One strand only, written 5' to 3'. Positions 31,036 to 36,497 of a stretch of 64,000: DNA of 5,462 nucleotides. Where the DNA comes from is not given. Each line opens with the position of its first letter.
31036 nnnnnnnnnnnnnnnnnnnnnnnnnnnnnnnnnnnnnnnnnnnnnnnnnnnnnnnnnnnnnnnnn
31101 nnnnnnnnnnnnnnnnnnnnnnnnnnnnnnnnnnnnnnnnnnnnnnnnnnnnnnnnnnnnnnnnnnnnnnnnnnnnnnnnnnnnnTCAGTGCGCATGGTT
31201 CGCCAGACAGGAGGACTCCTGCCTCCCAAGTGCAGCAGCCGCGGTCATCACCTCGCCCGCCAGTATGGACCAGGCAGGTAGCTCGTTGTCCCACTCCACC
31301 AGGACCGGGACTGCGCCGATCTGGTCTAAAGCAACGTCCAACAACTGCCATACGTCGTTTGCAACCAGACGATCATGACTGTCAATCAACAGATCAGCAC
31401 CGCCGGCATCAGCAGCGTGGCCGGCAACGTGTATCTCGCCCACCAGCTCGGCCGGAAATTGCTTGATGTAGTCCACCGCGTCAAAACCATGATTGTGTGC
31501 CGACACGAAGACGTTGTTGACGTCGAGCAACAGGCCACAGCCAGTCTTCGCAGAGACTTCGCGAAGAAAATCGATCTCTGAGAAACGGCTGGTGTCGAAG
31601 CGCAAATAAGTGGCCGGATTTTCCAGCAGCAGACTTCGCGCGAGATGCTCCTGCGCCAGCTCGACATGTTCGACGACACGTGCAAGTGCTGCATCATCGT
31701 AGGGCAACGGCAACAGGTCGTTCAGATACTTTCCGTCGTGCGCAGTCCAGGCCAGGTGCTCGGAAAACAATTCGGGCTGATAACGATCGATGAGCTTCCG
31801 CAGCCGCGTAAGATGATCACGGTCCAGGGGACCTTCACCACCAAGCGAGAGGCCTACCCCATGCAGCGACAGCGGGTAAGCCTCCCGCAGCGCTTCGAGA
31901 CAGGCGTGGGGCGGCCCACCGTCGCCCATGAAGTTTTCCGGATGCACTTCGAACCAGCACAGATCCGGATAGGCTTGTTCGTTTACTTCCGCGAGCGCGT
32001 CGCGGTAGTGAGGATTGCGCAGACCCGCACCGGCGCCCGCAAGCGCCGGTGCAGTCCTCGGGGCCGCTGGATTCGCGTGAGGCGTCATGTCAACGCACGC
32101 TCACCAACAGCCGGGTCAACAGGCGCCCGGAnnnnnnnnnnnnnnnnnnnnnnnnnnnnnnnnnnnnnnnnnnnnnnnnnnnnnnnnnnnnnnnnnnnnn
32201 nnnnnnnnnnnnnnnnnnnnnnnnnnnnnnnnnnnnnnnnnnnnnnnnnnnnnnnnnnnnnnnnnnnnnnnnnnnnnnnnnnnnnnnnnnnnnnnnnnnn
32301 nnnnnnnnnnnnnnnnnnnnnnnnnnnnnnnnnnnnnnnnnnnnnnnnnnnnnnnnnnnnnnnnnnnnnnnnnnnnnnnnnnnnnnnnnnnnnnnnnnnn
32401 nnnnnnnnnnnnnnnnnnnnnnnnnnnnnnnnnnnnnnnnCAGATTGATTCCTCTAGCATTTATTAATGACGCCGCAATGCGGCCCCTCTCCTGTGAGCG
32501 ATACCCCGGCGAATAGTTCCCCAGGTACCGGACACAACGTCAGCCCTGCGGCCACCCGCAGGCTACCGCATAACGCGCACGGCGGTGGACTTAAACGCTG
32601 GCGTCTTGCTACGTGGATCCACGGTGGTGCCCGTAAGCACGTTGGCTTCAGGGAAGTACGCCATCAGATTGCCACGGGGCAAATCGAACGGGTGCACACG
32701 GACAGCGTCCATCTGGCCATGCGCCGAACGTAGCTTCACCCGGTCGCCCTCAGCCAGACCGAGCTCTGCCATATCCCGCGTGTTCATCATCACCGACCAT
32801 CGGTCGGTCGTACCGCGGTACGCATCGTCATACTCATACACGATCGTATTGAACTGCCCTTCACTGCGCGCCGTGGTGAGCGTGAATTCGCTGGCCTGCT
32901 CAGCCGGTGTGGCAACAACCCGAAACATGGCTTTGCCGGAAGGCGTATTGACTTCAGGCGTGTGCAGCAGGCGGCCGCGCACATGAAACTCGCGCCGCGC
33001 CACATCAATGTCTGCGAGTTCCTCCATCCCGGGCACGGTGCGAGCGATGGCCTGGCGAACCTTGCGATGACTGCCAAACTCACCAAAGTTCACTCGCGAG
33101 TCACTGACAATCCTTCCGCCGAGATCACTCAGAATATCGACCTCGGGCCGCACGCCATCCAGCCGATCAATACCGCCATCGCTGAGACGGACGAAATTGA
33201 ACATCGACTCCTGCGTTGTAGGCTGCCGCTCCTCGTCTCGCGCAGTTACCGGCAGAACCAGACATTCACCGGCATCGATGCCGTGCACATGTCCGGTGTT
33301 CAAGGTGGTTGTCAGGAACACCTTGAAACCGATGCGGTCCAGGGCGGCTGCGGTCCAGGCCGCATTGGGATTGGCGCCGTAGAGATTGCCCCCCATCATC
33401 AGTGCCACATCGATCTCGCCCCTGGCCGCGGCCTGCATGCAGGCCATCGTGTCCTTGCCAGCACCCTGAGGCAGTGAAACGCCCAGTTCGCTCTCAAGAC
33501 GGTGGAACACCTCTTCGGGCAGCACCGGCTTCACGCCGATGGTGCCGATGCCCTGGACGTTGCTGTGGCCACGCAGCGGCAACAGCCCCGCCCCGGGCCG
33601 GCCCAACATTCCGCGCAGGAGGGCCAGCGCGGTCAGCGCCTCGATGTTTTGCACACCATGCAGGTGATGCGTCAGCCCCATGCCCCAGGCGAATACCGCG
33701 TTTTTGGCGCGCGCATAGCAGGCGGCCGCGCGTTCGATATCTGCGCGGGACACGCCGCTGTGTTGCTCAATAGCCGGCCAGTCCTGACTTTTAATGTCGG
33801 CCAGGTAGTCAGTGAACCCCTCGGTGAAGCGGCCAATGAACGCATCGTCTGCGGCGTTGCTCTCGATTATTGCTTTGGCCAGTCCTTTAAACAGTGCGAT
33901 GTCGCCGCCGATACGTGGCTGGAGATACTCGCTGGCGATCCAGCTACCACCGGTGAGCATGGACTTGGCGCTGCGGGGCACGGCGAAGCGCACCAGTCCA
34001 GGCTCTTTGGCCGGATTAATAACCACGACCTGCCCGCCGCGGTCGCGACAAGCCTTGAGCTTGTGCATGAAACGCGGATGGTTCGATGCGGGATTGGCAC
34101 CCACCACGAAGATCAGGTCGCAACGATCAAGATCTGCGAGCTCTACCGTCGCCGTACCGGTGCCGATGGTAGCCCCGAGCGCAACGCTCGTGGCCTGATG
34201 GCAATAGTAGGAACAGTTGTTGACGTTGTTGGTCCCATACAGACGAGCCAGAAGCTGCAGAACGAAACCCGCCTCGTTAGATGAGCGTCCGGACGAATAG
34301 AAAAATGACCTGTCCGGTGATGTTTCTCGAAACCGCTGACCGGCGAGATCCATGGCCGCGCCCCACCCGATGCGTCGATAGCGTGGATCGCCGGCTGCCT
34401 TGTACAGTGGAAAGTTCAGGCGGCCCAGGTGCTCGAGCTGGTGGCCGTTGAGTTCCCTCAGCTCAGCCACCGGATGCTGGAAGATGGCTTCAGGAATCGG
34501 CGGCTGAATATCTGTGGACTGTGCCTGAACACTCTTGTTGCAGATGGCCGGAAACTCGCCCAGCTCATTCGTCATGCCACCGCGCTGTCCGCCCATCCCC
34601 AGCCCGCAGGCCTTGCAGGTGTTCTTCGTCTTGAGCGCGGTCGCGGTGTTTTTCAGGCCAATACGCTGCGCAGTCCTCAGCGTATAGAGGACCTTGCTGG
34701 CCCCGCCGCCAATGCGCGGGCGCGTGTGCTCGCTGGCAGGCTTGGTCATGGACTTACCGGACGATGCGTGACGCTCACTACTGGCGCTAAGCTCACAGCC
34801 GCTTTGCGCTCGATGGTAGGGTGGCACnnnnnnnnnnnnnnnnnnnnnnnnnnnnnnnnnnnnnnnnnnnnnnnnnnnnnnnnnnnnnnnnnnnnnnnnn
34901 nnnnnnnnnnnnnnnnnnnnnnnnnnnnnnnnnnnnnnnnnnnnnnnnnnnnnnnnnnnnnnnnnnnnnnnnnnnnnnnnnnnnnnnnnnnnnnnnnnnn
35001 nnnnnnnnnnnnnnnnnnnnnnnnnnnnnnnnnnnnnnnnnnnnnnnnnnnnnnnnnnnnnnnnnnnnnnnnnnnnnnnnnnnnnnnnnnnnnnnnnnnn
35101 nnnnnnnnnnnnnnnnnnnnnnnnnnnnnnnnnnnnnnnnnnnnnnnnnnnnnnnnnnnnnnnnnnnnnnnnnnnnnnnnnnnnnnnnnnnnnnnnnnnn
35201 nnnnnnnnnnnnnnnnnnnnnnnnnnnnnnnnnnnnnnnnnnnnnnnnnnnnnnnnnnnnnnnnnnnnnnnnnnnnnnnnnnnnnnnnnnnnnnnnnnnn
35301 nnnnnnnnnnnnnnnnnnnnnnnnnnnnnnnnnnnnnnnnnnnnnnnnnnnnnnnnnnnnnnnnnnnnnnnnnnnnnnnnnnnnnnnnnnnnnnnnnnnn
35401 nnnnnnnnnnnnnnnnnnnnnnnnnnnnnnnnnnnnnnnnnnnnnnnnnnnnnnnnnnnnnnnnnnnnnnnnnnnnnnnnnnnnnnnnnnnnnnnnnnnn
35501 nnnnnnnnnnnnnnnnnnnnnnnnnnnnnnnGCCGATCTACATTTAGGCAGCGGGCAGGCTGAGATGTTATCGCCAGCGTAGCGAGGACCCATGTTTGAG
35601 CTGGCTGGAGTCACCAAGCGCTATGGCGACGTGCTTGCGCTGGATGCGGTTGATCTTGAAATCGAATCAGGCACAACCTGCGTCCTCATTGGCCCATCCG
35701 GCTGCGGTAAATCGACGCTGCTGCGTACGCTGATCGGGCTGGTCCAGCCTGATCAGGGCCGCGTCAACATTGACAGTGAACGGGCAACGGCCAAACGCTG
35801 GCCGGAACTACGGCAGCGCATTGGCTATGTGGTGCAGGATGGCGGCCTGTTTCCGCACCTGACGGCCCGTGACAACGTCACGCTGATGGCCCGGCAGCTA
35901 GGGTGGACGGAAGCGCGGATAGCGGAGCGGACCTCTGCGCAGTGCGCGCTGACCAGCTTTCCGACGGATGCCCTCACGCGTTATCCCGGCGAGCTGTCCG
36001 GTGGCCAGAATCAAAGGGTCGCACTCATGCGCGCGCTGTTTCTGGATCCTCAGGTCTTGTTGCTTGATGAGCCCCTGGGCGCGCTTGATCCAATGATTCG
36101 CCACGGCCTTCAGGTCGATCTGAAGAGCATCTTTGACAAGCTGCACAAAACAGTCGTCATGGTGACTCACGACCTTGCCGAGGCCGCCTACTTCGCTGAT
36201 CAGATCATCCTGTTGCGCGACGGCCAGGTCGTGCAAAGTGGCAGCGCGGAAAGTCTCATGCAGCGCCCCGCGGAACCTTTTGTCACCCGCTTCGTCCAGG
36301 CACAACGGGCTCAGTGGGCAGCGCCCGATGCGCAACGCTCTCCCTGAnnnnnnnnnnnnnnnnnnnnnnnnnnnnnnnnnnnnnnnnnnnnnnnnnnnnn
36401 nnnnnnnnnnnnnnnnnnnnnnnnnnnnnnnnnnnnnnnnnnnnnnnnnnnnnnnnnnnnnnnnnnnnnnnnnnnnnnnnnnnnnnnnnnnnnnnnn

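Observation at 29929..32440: Bufferin-type RiPP (MNIO) gene cluster: DUF2282 precursor - DUF692 - DUF2063 - DoxX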

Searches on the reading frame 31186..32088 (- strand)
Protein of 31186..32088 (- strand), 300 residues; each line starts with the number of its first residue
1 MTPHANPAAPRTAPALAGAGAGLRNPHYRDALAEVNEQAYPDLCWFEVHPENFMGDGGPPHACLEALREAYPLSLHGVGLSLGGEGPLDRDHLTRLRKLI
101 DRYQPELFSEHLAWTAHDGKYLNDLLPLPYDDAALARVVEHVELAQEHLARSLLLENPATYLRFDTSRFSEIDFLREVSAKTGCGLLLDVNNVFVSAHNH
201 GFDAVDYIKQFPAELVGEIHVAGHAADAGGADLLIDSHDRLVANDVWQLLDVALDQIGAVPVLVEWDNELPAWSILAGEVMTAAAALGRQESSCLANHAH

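Call 3: search_protein_families(library=pfam, proteins=[window:31186-32088:-], max_evalue=0.01)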
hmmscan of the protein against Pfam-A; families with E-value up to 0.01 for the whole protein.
window:31186-32088:- (300 aa): 2 families
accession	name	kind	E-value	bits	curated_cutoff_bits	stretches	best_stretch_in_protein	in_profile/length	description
PF05114.20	MbnB_TglH_ChrH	-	5.1e-100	334.5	25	1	18-286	1-261/263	RiPP precursor modification enzyme MbnB/TglH/ChrH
PF01261.30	AP_endonuc_2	-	3.3e-05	24.1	31.1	1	72-268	43-231/249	Xylose isomerase-like TIM barrel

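Call 4: search_protein_families(library=ncbifam, proteins=[window:31186-32088:-], max_evalue=0.01)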
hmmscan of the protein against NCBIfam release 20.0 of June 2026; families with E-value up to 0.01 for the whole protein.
window:31186-32088:- (300 aa): 5 families
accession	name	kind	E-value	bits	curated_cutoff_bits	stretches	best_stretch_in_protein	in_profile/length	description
NF050167.1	MNIO_BufB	equivalog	1.3e-108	362.3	310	1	19-283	1-261/262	MNIO family bufferin maturase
NF003818.2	PRK05409.1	equivalog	5.8e-70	235.9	360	1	19-282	2-259/264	HvfB family MNIO-type RiPP peptide maturase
NF050151.1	RiPP_MNIO_ApyH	equivalog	7.5e-26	90.9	400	1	66-282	50-275/283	multinuclear non-heme iron-dependent oxidative enzyme ApyH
TIGR04159.2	methbact_MbnB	equivalog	7.1e-18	65.1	325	1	94-255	71-226/261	methanobactin biosynthesis protein MbnB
NF050165.1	MNIO_ChrH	equivalog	1.7e-08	34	600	1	91-257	79-247/363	MNIO family chryseobactin maturase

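Call 16: find_related_loci(query=window:31186-32088:-, collection=genome_contigs, flank=6000)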
Query window:31186-32088:- (300 aa) in genome_contigs; peptide patterns used: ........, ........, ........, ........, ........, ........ (x = any residue, [..] = any of these).
599 stretches matched a pattern (row limit reached: there are more); 592 encode a relative of the query (tblastn E <= 1e-3); the best 80 are kept; 80 distinct loci.
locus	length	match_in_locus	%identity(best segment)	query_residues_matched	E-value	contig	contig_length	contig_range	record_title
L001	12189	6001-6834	56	19-299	9e-102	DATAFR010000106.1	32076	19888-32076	MAG TPA_asm: Methyloceanibacter sp. isolate SMAG_U6808 k141_5722360, whole genome shotgun sequence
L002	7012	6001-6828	56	19-296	4e-101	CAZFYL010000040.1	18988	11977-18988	MAG TPA_asm: uncultured Methyloceanibacter sp. isolate binchicken_co129_405 genome assembly, contig: NODE_8419_length_18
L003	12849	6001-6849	56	4-296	2e-100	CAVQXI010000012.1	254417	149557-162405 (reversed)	MAG: uncultured Alphaproteobacteria bacterium isolate MFD05684.bin.2.133 genome assembly, contig: contig_37245, whole ge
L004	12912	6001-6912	51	6-300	1e-97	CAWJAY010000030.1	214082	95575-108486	MAG: uncultured Alphaproteobacteria bacterium isolate MFD04850.bin.2.285 genome assembly, contig: contig_37555, whole ge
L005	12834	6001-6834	55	19-299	1e-96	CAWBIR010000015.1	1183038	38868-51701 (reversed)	MAG: uncultured Alphaproteobacteria bacterium isolate MFD05513.bin.2.72 genome assembly, contig: contig_8716, whole geno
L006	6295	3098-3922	52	9-288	2e-96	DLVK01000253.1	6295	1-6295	MAG TPA_asm: Rhodospirillaceae bacterium isolate UBA9261 contig_30963, whole genome shotgun sequence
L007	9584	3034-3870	54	19-300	1e-95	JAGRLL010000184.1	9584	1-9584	MAG: Nitratireductor sp. isolate HKST-UBA64 2008_39455, whole genome shotgun sequence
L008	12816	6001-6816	55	19-293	2e-95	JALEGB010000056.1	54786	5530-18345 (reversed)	MAG: Neomegalonema sp. isolate CC_bin1 k97_99954, whole genome shotgun sequence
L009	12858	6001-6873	54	10-300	1e-95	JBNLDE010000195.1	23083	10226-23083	MAG: Zhengella sp. isolate C1C2.bin.58.orig k141_2846913, whole genome shotgun sequence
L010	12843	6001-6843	54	6-291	2e-95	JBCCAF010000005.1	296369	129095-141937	MAG: Pseudomonadota bacterium isolate P01_A01_bin.134 k141_282675_length_296369_cov_24.3986, whole genome shotgun sequen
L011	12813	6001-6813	55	17-290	4e-95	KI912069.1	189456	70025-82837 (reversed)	Microvirga lupini strain Lut6 genomic scaffold MicLut6DRAFT_MLH.8, whole genome shotgun sequence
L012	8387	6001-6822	53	14-290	2e-95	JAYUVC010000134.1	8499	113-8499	MAG: Hyphomicrobiales bacterium isolate GL124_DN_metabat_23 GL124_DN_metabat_23_133, whole genome shotgun sequence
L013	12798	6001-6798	54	19-287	7e-95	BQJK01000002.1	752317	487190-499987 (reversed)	MAG: Rhodomicrobium sp. DHS20C08 DNA, sequence2, whole genome shotgun sequence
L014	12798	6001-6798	58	19-287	7e-95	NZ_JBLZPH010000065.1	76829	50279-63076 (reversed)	Shinella sp. M31 S6_65, whole genome shotgun sequence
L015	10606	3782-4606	53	19-296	9e-95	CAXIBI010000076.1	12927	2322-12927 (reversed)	MAG TPA_asm: uncultured Hyphomicrobiales bacterium isolate ERR7163071_binner12_133 genome assembly, contig: ERZ8868744.3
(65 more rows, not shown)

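Call 33: search_solved_structures(query=window:31186-32088:-, max_evalue=0.001, show_alignments=2)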
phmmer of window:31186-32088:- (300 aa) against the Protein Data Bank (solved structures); distinct sequences matched with E-value up to 0.001: 8.
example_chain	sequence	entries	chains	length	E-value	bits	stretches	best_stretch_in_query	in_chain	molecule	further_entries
3bww_A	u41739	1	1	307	6.2e-40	140.8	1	22-237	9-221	Protein of unknown function DUF692/COG3220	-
8hci_D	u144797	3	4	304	1.1e-11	48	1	126-268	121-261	DUF692 family protein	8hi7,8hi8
7fc0_B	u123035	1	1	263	7.7e-11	45.2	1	50-251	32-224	Methanobactin biosynthesis cassette protein MbnB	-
7fc0_E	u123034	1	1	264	7.9e-11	45.2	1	50-251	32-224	Methanobactin biosynthesis cassette protein MbnB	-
7tcr_A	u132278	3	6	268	2.2e-10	43.7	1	94-251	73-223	Methanobactin biosynthesis cassette protein MbnB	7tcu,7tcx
7dz9_B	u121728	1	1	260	4.3e-10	42.8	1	96-269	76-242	cpMbnB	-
7dz9_A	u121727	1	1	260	4.3e-10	42.8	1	96-269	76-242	MbnB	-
7tcw_A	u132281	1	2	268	3.9e-09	39.6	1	94-251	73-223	Methanobactin biosynthesis cassette protein MbnB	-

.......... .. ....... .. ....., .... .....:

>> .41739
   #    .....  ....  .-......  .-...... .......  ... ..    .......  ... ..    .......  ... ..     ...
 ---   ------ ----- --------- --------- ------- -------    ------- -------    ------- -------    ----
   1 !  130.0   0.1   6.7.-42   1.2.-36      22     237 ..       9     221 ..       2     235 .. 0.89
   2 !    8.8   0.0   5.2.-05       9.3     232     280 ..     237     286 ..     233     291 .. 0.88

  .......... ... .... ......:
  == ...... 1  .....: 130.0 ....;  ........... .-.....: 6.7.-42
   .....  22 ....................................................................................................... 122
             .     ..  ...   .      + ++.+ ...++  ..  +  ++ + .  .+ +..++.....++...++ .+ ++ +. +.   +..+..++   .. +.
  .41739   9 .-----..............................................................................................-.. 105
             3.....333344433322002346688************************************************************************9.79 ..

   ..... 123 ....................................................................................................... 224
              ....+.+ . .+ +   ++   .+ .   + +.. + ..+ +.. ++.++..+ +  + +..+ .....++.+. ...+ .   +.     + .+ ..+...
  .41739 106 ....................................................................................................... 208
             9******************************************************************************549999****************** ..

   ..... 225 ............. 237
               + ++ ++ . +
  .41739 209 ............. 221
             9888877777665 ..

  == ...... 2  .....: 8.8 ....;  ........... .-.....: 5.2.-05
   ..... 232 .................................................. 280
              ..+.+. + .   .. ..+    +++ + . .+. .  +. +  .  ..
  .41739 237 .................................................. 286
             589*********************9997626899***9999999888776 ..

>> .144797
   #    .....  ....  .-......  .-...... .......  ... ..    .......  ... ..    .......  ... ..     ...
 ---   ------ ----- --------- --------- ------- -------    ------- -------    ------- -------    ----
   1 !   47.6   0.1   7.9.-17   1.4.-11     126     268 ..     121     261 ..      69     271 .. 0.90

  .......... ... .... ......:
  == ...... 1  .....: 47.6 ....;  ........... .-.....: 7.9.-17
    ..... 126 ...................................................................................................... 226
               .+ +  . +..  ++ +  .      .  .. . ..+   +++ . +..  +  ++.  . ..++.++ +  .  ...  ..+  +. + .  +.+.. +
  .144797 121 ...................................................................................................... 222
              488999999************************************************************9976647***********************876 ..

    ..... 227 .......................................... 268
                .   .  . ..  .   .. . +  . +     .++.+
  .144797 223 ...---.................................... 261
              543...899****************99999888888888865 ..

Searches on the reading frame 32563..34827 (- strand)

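Call 3: search_protein_families(library=pfam, proteins=[window:32563-34827:-], max_evalue=0.01)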
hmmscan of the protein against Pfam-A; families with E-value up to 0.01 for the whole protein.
window:32563-34827:- (754 aa): 2 families
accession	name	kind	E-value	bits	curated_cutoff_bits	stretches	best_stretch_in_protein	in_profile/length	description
PF00384.28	Molybdopterin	-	4.3e-28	98.8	24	1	136-518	1-305/353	Molybdopterin oxidoreductase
PF01568.27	Molydop_binding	-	1.4e-16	61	26.8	1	648-749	1-110/110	Molydopterin dinucleotide binding domain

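Call 4: search_protein_families(library=ncbifam, proteins=[window:32563-34827:-], max_evalue=0.01)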
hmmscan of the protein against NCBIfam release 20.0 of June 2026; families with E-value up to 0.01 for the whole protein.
window:32563-34827:- (754 aa): 25 families
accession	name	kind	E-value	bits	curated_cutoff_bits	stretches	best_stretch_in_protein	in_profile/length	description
TIGR01701.1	Fdhalpha-like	subfamily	3.9e-198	660.1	582.15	1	42-752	5-741/744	FdhF/YdeP family oxidoreductase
NF007406.0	PRK09939.1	equivalog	3.2e-112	376.1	1473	1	117-751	89-754/759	acid resistance putative oxidoreductase YdeP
TIGR01591.1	Fdh-alpha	equivalog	5.2e-88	295.8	666.25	1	133-752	50-672/672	formate dehydrogenase subunit alpha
NF041323.1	Nitr_red_NasA_Halo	equivalog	9.1e-36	123.6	1000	2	150-575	63-472/673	assimilatory nitrate reductase NasA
NF047855.1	AssmNtatRedNasC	equivalog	1.7e-35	122.5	1100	1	132-509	73-447/708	assimilatory nitrate reductase catalytic subunit NasC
TIGR01553.1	formate-DH-alph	equivalog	3.2e-32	111.2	814.2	2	132-337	102-306/1009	formate dehydrogenase-N subunit alpha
NF041513.1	formate_DH_Act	exception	1.3e-24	86.1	1400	2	184-336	161-296/1067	formate dehydrogenase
TIGR00509.1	bisC_fam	subfamily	5.7e-18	64.5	1017.55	1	144-424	65-353/772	molybdopterin guanine dinucleotide-containing S/N-oxide reductase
TIGR02166.1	dmsA_ynfE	subfamily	8.1e-15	53.9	777.7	1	135-414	103-397/794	DMSO/selenate family reductase complex A subunit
NF010055.0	PRK13532.1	equivalog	1.9e-13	49.6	904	2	337-426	327-417/830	nitrate reductase catalytic subunit NapA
TIGR01706.1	NAPA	equivalog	3.7e-13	48.7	930.55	1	337-427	327-418/830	periplasmic nitrate reductase subunit alpha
NF012032.0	PRK15488.1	equivalog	5.4e-13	47.8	694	1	136-412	98-359/759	thiosulfate reductase PhsA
NF005895.0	PRK07860.1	equivalog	1e-12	46.9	802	1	135-281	290-436/811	NADH-quinone oxidoreductase subunit G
TIGR03129.1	one_C_dehyd_B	equivalog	1.5e-12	46.7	327.8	2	150-257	57-159/421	formylmethanofuran dehydrogenase subunit B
NF041783.2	mnquin_red_QrcB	equivalog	1.5e-12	46.5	440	1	135-413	106-364/695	menaquinone reductase molybdopterin-binding-like subunit QrcB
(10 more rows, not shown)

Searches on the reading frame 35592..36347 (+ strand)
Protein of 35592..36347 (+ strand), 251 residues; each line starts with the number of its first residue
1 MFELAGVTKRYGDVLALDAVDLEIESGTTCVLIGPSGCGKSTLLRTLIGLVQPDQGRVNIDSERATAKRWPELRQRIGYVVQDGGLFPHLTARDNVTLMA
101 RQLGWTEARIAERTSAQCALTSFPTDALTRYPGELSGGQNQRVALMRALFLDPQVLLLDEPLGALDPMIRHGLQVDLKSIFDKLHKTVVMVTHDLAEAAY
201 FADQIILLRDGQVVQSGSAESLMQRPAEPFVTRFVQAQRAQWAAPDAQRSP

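Call 21: search_protein_families(library=pfam, proteins=[window:35592-36347:+], max_evalue=0.001)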
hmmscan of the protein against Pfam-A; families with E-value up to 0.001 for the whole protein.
window:35592-36347:+ (251 aa): 6 families
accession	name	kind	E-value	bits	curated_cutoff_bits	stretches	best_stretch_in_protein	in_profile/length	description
PF00005.33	ABC_tran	-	4.8e-38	131.3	25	1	17-162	1-136/137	ABC transporter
PF13304.12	AAA_21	-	2.8e-07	31.3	27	0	31-57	3-31/304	AAA domain, putative AbiEii toxin, Type IV TA system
PF13555.12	AAA_29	-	0.0001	22.4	27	1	20-59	15-55/61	P-loop containing region of AAA domain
PF03193.22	RsgA_GTPase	-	0.00012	22.4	30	1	22-58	102-137/174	RsgA GTPase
PF13401.12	AAA_22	-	0.00018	22.2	27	1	28-78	6-59/130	AAA domain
PF13191.12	AAA_16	-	0.00066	20.7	32.6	0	24-58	19-55/167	AAA ATPase domain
